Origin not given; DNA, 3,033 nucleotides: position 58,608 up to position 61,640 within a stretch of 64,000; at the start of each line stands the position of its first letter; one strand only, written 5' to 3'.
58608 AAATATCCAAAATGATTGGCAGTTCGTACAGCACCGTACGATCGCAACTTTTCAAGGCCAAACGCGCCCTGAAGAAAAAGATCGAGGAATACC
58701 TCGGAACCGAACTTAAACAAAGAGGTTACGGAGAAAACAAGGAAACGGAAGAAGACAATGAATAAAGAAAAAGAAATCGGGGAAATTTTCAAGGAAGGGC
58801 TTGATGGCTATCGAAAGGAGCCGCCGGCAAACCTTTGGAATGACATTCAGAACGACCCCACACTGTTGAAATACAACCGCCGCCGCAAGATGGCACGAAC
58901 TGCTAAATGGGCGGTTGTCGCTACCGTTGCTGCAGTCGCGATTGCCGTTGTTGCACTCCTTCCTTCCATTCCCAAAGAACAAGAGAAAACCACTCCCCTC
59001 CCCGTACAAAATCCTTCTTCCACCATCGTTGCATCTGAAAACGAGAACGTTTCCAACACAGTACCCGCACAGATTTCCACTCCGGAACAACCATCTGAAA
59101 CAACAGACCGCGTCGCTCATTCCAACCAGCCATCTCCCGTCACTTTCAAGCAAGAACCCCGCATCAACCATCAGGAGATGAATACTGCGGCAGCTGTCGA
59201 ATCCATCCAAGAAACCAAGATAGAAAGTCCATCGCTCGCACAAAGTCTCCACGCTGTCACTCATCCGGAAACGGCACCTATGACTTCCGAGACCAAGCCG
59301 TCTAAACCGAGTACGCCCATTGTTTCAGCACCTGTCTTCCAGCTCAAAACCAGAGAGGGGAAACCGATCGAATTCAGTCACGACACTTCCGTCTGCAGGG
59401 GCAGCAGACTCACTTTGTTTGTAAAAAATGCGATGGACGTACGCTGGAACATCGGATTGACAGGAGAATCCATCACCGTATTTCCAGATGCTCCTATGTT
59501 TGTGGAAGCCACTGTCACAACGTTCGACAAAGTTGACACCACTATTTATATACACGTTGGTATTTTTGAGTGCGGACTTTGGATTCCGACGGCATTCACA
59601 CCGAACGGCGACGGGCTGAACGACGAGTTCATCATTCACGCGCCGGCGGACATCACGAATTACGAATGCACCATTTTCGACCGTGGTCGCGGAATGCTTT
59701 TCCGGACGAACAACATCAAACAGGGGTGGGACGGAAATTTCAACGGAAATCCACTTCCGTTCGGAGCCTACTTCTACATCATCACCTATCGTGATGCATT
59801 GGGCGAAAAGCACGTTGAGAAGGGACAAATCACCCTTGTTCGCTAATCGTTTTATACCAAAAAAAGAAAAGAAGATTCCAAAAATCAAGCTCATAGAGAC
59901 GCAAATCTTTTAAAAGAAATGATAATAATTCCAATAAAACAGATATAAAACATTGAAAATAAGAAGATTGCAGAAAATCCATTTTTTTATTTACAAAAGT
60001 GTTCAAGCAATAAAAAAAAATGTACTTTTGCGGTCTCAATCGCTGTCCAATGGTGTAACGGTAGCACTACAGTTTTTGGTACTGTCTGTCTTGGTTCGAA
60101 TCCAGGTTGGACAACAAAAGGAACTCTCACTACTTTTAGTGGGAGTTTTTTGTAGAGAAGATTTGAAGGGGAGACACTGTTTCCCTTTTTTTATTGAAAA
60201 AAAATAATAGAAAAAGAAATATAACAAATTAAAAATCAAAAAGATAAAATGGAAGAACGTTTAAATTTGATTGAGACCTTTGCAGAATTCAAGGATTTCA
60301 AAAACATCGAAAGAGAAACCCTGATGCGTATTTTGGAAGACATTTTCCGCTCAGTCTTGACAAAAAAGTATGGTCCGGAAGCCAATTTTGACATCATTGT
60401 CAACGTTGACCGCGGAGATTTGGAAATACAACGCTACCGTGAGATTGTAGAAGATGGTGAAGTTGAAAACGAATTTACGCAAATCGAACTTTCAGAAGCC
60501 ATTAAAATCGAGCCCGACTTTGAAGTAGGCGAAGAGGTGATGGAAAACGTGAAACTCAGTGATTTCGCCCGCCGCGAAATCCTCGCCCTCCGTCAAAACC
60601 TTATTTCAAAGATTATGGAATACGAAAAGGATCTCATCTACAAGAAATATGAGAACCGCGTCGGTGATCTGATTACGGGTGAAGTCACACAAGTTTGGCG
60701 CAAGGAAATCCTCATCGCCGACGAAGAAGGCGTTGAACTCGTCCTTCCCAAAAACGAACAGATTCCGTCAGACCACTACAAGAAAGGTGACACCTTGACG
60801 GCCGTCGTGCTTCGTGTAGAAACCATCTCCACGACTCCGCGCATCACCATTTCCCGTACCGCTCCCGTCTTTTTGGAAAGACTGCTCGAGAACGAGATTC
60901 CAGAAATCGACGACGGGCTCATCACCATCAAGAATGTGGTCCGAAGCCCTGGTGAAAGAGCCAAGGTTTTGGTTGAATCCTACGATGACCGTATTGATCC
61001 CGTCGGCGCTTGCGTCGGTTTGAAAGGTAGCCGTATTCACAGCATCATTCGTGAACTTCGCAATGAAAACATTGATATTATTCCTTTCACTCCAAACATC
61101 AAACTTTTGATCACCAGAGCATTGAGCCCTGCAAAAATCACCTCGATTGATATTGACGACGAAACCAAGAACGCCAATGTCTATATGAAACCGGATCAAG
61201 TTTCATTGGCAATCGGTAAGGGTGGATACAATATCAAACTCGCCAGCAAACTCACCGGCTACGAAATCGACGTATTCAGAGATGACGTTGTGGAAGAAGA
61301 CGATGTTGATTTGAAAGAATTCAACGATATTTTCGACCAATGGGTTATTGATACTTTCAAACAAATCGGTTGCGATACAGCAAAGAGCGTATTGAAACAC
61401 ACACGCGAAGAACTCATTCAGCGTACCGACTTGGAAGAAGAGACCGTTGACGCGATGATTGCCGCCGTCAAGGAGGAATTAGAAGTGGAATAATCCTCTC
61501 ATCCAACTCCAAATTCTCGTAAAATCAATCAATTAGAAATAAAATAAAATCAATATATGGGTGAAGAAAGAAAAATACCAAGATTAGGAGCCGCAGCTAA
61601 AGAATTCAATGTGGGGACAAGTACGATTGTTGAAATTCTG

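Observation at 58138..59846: ECF sigma factor translationally coupled to an anti-sigma-like protein that carries a T9SS type-B C-terminal domain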

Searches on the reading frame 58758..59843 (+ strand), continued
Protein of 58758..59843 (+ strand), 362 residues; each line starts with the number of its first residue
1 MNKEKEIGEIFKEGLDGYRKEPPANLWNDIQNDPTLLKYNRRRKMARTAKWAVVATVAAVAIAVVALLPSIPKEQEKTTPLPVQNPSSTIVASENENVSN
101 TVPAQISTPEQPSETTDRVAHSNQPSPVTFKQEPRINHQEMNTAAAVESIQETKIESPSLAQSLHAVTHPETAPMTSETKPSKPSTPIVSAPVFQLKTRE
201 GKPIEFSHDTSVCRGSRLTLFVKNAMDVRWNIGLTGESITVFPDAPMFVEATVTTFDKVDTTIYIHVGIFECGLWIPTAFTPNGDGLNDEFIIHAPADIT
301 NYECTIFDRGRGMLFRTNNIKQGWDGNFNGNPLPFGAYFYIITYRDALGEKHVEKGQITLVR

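Call 13: find_encoding_contigs(protein=P0081, flank=5000, max_places=2)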
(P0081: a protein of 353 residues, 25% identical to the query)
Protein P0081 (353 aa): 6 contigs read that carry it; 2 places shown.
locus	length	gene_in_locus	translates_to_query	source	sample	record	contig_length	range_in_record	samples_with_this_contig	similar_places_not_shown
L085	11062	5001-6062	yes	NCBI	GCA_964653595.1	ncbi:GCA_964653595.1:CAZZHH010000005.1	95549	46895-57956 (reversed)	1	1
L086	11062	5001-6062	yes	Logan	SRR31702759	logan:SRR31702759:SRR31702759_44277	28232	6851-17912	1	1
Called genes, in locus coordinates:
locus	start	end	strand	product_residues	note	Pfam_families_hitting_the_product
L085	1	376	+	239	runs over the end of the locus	PF00478:IMPDH (faint), PF01884:PcrB, PF00977:His_biosynth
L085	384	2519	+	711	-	PF00930:DPPIV_N, PF20434:BD-FAE (faint), PF00561:Abhydrolase_1 (faint), PF02129:Peptidase_S15 (faint), PF00326:Peptidase_S9, PF01738:DLH (weak), PF12146:Hydrolase_4 (faint)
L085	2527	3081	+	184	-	PF04542:Sigma70_r2, PF08281:Sigma70_r4_2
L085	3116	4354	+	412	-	PF00675:Peptidase_M16, PF05193:Peptidase_M16_C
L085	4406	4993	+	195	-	PF04542:Sigma70_r2, PF08281:Sigma70_r4_2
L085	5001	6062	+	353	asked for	PF13585:CHU_C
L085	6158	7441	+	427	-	PF00675:Peptidase_M16 (weak), PF05193:Peptidase_M16_C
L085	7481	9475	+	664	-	PF00041:fn3 (faint), PF13585:CHU_C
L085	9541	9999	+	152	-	PF14317:YcxB (weak)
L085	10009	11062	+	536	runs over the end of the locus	PF03572:Peptidase_S41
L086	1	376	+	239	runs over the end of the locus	PF00478:IMPDH (faint), PF01884:PcrB, PF00977:His_biosynth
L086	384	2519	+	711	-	PF00930:DPPIV_N, PF20434:BD-FAE (faint), PF00561:Abhydrolase_1 (faint), PF02129:Peptidase_S15 (faint), PF00326:Peptidase_S9, PF01738:DLH (weak), PF12146:Hydrolase_4 (faint)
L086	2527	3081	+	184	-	PF04542:Sigma70_r2, PF08281:Sigma70_r4_2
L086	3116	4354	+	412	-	PF00675:Peptidase_M16, PF05193:Peptidase_M16_C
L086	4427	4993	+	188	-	PF04542:Sigma70_r2, PF08281:Sigma70_r4_2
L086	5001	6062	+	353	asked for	PF13585:CHU_C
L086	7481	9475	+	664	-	PF00041:fn3 (faint), PF13585:CHU_C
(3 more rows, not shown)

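Call 37: predict_structure(alignment_id=A3)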
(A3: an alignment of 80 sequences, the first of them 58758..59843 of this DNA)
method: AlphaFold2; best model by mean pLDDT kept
length: 362 residues; sequences in the alignment: 80
mean_pLDDT: 75.2   pTM: 0.45
mean pLDDT of the five models: 75.2, 74.1, 74.1, 71.6, 70.9
residues with pLDDT >= 90: 148; 70-90: 81; 50-70: 46; < 50: 87
segments of 3 or more residues with pLDDT < 50: 81-93, 95-110, 112-123, 129-132, 144-168
pLDDT, mean of each block of 10 residues (from residue 1): 73 79 88 82 78 80 81 57 44 45 45 44 47 44 44 42 45 49 56 61 92 94 97 97 96 95 96 91 90 92 97 97 96 97 95 97 91
secondary structure, 60 per line:
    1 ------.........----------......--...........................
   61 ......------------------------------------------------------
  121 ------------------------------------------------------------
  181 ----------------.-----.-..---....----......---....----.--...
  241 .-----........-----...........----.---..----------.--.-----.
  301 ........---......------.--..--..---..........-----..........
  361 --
elements in order: H7-15 H26-31 H34-66 E210-213 E218-223 E227-230 E238-241 E247-254 E260-270 E300-308 E312-317 E336-345 E351-360

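Call 52: fold_search(model_id=the predicted structure, library=pdb)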
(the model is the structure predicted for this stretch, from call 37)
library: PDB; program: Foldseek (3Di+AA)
matches with E <= 10: 1530; with E <= 0.001: 97
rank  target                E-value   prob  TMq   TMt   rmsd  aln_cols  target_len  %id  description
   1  9fls_A                6.4e-07  1.00  0.20  0.22  11.7       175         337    9  CryoEM structure of the fragment-3 (2061-2397) in the grappling hook protein A (GhpA) in the bacterium Aureispira sp.  (released 2024-10-16)
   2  9flv_A                2.3e-06  1.00  0.21  0.18  11.6       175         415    9  CryoEM structure of the fragment-5 (2393-2807) in the grappling hook protein A (GhpA) in the bacterium Aureispira sp.  (released 2024-10-16)
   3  9flu_A                2.3e-06  1.00  0.19  0.21  11.9       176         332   12  CryoEM structure of the fragment-1 (3402-3733) in the grappling hook protein A (GhpA) in the bacterium Aureispira sp.  (released 2024-10-16)
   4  9fly_A                4.2e-06  1.00  0.20  0.10  11.8       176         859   14  CryoEM structure of the base (4151-5009) in the grappling hook protein A (GhpA) in the bacterium Aureispira sp. CCB-QB (released 2024-10-16)
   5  9g8b_A                6.6e-06  1.00  0.20  0.21  11.4       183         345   15  CryoEM structure of the fragment-2 (2892-3236) in the grappling hook protein A (GhpA) in the bacterium Aureispira sp.  (released 2024-10-16)
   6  9flp_A                1.1e-05  1.00  0.20  0.09  11.8       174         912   13  CryoEM structure of the neck (1403-2314) in the grappling hook protein A (GhpA) in the bacterium Aureispira sp. CCB-QB (released 2024-10-16)
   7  1qz1                  1.3e-05  1.00  0.21  0.25   9.9       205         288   16  Crystal Structure of the Ig 1-2-3 fragment of NCAM (released 2003-11-04)
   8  5uv6_B                2.7e-05  1.00  0.19  0.23   9.0       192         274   14  Crystal structure of human Opioid Binding Protein/Cell Adhesion Molecule Like (OPCML) (released 2018-03-21)
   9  4m00_A                2.8e-05  1.00  0.20  0.15  13.5       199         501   12  Crystal structure of the ligand binding region of staphylococcal adhesion SraP (released 2014-06-18)
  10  2xy2                  3.2e-05  1.00  0.21  0.34  10.0       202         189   14  CRYSTAL STRUCTURE OF NCAM2 IG1-2 (released 2011-02-23)
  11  2w1n                  3.2e-05  1.00  0.16  0.23  17.8       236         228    9  cohesin and fibronectin type-III double module construct from the Clostridium perfringens glycoside hydrolase GH84C (released 2009-02-03)
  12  1epf_C                3.5e-05  1.00  0.20  0.33   9.2       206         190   16  CRYSTAL STRUCTURE OF THE TWO N-TERMINAL IMMUNOGLOBULIN DOMAINS OF THE NEURAL CELL ADHESION MOLECULE (NCAM) (released 2000-10-09)
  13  6dld_D                4.0e-05  1.00  0.20  0.25   9.0       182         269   13  Crystal structure of IgLON5/NEGR1 heterodimer (released 2019-04-10)
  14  4m03                  4.2e-05  1.00  0.18  0.34  12.9       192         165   11  C-terminal fragment(residues 576-751) of binding region of SraP (released 2014-06-18)
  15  5uv6_A                4.4e-05  1.00  0.19  0.23   9.3       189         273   16  Crystal structure of human Opioid Binding Protein/Cell Adhesion Molecule Like (OPCML) (released 2018-03-21)
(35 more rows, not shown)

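Call 86: search_solved_structures(query=A3, max_evalue=0.01)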
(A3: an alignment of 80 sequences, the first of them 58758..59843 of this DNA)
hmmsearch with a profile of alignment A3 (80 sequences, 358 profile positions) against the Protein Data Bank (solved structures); distinct sequences matched with E-value up to 0.01: 2.
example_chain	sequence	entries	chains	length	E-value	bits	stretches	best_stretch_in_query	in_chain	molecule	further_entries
9flp_A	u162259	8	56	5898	7.3e-08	35.4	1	261-342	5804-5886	The grappling hook protein A in the bacterium Aureispira sp. CCB-QB1 | The grappling hook protein A (GhpA) in the bacterium Aureispira sp. CCB-QB1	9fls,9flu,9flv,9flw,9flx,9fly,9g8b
31mr_B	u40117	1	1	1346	0.00031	23.4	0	319-353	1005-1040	Cell envelope proteinase A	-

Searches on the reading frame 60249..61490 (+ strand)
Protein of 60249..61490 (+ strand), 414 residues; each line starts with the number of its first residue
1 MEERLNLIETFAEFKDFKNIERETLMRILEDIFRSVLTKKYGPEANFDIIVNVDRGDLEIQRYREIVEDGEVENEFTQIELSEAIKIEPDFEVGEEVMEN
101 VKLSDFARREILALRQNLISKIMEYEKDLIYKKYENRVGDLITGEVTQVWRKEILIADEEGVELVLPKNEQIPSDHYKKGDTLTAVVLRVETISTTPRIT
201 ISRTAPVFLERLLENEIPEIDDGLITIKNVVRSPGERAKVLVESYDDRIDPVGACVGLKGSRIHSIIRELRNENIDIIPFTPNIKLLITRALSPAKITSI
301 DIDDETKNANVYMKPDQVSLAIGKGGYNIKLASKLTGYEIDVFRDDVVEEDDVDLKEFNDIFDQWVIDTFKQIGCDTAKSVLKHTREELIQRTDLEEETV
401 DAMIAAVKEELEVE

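Call 22: search_protein_families(library=pfam, proteins=[window:60249-61490:+], max_evalue=0.001)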
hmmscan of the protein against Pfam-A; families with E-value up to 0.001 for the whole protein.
window:60249-61490:+ (414 aa): 6 families
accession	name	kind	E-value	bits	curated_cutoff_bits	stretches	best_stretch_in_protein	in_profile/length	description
PF13184.12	KH_5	-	2.3e-27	95.3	27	1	234-302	1-69/69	NusA-like KH domain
PF08529.16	NusA_N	-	7.4e-26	91.2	23.8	1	6-128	1-119/119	NusA N-terminal domain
PF07650.23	KH_2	-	2.6e-07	30.8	22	1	288-346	6-64/78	KH domain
PF23095.1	KH_NusA_C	-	5.8e-07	29.9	34.2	1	311-342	3-34/59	Transcription termination/antitermination protein NusA, KH domain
PF00575.29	S1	-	3.4e-06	27.8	22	1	137-191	3-63/74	S1 RNA binding domain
PF00013.35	KH_1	-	0.00026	21.1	21.5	0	314-346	7-40/66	KH domain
